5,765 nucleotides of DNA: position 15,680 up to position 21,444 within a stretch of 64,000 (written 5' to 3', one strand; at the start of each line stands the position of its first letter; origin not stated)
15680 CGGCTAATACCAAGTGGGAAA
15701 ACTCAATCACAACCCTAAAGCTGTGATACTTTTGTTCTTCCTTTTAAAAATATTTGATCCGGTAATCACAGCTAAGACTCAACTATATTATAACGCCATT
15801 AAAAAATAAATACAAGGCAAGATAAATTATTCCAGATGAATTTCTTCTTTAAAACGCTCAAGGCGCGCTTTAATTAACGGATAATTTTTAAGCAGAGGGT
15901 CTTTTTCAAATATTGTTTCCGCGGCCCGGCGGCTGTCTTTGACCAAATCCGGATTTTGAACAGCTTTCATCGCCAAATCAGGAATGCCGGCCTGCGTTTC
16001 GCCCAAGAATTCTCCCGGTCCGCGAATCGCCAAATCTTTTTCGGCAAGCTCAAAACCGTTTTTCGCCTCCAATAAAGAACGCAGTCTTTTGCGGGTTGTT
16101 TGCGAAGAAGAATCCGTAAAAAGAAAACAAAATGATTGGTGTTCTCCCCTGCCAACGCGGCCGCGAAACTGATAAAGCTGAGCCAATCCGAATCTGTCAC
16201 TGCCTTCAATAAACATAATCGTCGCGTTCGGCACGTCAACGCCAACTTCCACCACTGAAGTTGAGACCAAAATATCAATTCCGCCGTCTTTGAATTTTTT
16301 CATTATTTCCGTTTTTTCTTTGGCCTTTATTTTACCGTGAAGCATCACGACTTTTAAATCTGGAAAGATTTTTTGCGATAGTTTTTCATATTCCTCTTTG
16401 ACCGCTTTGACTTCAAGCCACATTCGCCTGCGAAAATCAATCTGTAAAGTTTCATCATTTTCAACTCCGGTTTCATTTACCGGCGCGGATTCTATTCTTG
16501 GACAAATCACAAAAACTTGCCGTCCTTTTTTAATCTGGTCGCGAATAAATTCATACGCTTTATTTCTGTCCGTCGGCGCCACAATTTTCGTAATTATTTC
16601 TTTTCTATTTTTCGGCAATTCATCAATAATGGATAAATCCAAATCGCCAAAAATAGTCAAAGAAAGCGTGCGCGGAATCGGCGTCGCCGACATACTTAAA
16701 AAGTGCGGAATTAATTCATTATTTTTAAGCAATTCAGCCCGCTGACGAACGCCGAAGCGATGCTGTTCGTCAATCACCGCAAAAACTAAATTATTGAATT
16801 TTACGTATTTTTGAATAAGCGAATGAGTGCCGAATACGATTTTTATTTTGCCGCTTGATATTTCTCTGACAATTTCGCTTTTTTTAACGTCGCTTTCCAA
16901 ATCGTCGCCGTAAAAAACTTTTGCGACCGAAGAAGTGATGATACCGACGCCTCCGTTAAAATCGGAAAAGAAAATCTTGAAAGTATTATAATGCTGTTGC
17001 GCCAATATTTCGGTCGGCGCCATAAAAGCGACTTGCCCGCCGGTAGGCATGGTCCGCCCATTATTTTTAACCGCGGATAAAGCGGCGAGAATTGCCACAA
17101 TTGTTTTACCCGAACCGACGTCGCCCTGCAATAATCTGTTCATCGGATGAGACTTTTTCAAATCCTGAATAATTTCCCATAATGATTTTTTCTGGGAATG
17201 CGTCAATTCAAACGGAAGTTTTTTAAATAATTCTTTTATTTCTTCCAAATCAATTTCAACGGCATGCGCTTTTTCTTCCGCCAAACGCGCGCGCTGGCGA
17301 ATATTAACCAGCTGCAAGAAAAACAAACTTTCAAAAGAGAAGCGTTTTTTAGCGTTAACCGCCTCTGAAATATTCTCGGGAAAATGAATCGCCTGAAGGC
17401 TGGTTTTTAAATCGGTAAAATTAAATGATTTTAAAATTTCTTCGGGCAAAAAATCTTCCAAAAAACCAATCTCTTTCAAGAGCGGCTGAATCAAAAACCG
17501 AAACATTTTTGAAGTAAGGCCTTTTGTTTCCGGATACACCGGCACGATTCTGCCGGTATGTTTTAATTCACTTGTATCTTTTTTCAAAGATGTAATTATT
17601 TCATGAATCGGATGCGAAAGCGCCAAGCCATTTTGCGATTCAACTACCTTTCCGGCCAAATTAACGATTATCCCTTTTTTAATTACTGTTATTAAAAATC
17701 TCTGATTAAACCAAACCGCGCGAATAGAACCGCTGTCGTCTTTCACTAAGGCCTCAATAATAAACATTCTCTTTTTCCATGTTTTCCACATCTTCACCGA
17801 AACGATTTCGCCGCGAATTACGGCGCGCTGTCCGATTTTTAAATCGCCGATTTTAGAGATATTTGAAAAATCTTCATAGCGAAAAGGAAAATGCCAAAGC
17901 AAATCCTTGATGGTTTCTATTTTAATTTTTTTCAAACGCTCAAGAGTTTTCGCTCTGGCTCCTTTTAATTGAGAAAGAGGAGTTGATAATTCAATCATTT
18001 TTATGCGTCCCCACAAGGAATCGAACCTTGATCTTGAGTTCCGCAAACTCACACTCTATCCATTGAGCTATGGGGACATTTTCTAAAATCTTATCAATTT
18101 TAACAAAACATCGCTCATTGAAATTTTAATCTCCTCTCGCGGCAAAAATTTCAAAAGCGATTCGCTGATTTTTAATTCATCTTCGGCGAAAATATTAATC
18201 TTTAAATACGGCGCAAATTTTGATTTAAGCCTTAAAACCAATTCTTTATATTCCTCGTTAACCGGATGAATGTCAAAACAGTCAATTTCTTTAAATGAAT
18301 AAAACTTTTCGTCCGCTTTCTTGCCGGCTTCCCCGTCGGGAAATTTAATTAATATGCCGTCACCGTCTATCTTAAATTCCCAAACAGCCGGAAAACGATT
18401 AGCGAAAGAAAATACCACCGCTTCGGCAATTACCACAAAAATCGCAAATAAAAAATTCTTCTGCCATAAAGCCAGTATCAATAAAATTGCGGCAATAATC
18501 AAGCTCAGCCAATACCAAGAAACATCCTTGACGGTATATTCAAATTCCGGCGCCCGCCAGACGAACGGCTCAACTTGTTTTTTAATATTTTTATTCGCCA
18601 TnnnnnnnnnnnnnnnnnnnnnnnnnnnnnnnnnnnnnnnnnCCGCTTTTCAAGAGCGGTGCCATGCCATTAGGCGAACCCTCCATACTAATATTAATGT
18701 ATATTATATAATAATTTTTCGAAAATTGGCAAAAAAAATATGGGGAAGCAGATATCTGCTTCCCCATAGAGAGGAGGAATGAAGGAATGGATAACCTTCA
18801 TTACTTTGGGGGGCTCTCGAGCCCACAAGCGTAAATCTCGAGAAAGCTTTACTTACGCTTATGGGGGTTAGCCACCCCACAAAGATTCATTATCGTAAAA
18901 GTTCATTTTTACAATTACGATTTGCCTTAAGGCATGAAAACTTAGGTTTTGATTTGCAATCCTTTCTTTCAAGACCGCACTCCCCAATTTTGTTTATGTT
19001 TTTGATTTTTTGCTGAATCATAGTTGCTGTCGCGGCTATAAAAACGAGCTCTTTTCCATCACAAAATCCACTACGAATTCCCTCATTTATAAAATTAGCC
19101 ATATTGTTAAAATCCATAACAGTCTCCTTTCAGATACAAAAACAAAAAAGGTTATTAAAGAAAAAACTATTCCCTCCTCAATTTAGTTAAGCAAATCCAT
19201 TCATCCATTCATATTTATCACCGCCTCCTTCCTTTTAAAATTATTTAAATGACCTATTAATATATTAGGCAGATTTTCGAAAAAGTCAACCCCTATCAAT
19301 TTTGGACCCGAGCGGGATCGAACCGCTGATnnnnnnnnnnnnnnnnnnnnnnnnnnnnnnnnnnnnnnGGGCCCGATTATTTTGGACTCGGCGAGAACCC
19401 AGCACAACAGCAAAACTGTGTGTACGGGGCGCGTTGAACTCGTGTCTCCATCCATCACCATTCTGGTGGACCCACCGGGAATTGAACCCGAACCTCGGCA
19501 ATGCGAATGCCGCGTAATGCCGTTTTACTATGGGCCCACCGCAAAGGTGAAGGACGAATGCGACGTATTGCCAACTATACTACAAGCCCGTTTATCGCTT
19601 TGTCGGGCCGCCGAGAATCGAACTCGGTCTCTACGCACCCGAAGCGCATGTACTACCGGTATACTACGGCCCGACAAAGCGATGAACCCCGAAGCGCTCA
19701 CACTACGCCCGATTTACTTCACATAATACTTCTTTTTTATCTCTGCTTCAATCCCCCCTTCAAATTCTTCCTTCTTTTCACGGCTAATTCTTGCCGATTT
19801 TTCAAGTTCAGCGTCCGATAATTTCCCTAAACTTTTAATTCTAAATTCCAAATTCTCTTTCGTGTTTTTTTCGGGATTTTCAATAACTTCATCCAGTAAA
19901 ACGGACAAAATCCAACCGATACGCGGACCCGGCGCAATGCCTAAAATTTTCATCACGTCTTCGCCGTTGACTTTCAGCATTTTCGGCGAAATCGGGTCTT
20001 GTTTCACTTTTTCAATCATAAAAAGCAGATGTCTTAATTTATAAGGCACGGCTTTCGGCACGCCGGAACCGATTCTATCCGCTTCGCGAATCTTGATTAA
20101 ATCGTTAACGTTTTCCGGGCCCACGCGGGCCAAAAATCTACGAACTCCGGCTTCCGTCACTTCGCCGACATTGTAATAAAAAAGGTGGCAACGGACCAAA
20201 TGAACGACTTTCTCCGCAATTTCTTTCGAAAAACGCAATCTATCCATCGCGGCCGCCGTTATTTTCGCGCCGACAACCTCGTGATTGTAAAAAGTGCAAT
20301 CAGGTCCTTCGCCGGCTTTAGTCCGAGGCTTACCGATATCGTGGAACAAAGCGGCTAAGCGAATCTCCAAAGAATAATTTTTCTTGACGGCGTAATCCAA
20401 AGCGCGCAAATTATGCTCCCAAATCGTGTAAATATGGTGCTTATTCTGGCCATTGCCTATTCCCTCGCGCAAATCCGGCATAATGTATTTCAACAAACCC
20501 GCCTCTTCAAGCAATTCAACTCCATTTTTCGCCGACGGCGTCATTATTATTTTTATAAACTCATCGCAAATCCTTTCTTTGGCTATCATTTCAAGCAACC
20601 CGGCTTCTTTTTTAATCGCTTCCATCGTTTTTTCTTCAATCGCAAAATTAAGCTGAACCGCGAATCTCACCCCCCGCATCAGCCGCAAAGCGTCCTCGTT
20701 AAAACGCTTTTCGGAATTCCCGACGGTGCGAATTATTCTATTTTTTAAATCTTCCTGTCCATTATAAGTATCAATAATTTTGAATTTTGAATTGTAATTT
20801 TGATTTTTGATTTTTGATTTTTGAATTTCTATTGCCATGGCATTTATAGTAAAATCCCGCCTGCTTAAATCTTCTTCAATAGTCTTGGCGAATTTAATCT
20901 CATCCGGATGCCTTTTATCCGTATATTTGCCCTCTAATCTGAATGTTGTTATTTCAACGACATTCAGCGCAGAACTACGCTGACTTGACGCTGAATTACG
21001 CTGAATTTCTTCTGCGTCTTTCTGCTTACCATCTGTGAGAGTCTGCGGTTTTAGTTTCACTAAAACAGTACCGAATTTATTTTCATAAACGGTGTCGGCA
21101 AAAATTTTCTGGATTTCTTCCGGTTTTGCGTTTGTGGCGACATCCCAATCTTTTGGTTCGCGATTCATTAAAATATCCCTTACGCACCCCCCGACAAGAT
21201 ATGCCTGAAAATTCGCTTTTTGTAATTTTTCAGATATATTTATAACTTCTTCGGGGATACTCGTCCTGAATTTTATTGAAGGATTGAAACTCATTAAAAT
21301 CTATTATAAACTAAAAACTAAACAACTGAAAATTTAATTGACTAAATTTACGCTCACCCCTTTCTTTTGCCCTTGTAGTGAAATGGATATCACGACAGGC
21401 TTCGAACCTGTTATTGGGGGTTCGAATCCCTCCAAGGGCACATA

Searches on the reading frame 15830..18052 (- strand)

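Call 30: search_protein_families(library=pfam, proteins=[window:15830-18052:-])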
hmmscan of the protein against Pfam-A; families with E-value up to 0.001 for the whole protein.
window:15830-18052:- (741 aa): 7 families
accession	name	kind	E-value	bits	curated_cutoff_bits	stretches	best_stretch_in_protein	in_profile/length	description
PF00270.35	DEAD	-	1.6e-23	83.7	26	1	304-462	15-163/167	DEAD/DEAH box helicase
PF17191.10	RecG_wedge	-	4e-23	82.2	23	1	38-189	14-156/162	RecG wedge domain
PF00271.37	Helicase_C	-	1.1e-18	67.9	23.5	1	553-635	30-108/110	Helicase conserved C-terminal domain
PF04851.21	ResIII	-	2.3e-13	50.8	22.5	1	281-458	2-162/164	Type III restriction enzyme, res subunit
PF19833.4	RecG_dom3_C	-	1.9e-07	31.5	26.8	1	665-735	3-77/87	ATP-dependent DNA helicase RecG, domain 3, C-terminal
PF22590.2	Cas3-like_C_2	-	6.3e-06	26.9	27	1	547-636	11-104/106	CRISPR-associated nuclease/helicase Cas3, C-terminal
PF01336.31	tRNA_anti-codon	-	1.2e-05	25.6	27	1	78-147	2-69/75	OB-fold nucleic acid binding domain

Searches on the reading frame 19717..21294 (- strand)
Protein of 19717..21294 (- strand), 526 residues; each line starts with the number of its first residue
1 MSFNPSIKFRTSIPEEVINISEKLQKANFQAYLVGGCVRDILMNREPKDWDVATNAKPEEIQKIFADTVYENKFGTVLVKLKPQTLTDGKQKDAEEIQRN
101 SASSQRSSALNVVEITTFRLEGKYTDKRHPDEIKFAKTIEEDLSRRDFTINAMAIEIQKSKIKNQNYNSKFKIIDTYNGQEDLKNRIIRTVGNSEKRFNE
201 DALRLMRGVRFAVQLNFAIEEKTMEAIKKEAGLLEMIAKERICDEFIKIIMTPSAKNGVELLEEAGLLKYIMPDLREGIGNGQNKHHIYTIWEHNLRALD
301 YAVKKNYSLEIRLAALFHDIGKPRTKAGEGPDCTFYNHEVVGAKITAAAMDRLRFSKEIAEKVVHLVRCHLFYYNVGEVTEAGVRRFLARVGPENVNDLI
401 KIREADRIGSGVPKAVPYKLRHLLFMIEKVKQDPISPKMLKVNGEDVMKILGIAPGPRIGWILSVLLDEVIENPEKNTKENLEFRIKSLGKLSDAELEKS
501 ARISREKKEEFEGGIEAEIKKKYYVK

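Call 30: search_protein_families(library=pfam, proteins=[window:19717-21294:-])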
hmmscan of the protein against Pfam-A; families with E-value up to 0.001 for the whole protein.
window:19717-21294:- (526 aa): 4 families
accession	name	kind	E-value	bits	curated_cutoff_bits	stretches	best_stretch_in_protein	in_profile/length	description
PF01743.26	PolyA_pol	-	6.1e-35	120.8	23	1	31-189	1-126/126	Poly A polymerase head domain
PF12627.12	PolyA_pol_RNAbd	-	8.3e-20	70.8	22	1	216-276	1-61/64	Probable RNA and SrmB- binding site of polymerase A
PF01966.28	HD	-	2.9e-11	44.1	22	1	292-406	2-111/116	HD domain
PF13735.12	tRNA_NucTran2_2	-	6.5e-08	33.1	27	1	352-482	30-145/149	tRNA nucleotidyltransferase domain 2 putative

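Call 34: search_protein_families(library=ncbifam, proteins=[window:19717-21294:-])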
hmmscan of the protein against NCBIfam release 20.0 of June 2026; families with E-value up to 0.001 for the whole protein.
window:19717-21294:- (526 aa): 15 families
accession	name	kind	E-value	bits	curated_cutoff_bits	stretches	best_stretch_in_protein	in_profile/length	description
TIGR02692.1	tRNA_CCA_actino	equivalog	1.5e-82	277.7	438.8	2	111-478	88-454/466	CCA tRNA nucleotidyltransferase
NF009814.0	PRK13299.1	equivalog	5.2e-82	276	290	2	113-277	79-230/396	CCA tRNA nucleotidyltransferase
TIGR01942.1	pcnB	subfamily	4.7e-54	183.8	305.65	2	111-280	86-246/425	polynucleotide adenylyltransferase PcnB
NF008137.0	PRK10885.1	equivalog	9.2e-45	153.1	451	1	138-428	83-367/409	multifunctional CCA addition/repair protein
NF008634.1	PRK11623.1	equivalog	4.3e-37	127.8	702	1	10-281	42-289/469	polynucleotide adenylyltransferase PcnB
NF009813.0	PRK13298.1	equivalog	1.7e-26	93.1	606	1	137-408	82-350/417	tRNA CCA-pyrophosphorylase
NF009811.0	PRK13296.1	equivalog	8.8e-26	90.6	469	1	118-279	61-212/360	CCA tRNA nucleotidyltransferase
NF041569.1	A-tRNAntase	equivalog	3.3e-21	75.3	1440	1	28-276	479-696/880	A-adding tRNA nucleotidyltransferase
NF009812.0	PRK13297.1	equivalog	9.3e-18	64.5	624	1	138-277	94-221/364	tRNA CCA-pyrophosphorylase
TIGR01693.1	UTase_glnD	equivalog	5.8e-16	57.9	519.4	1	156-372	290-519/850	[protein-PII] uridylyltransferase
NF003467.0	PRK05092.1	equivalog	4.1e-12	44.7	959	1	185-372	393-593/940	[protein-PII] uridylyltransferase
NF002895.0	PRK03381.1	equivalog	1.4e-10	40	631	1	205-373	334-498/782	[protein-PII] uridylyltransferase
TIGR00277.1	HDIG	domain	2e-10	40.4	27.6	1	311-362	30-81/84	HDIG domain-containing metalloprotein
NF001265.0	PRK00227.1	equivalog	8.4e-07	27.5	799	1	242-370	330-454/693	[protein-PII] uridylyltransferase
NF003448.0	PRK05007.1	equivalog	2.9e-05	22.1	1255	0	145-372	315-552/884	bifunctional uridylyltransferase/uridylyl-removing protein GlnD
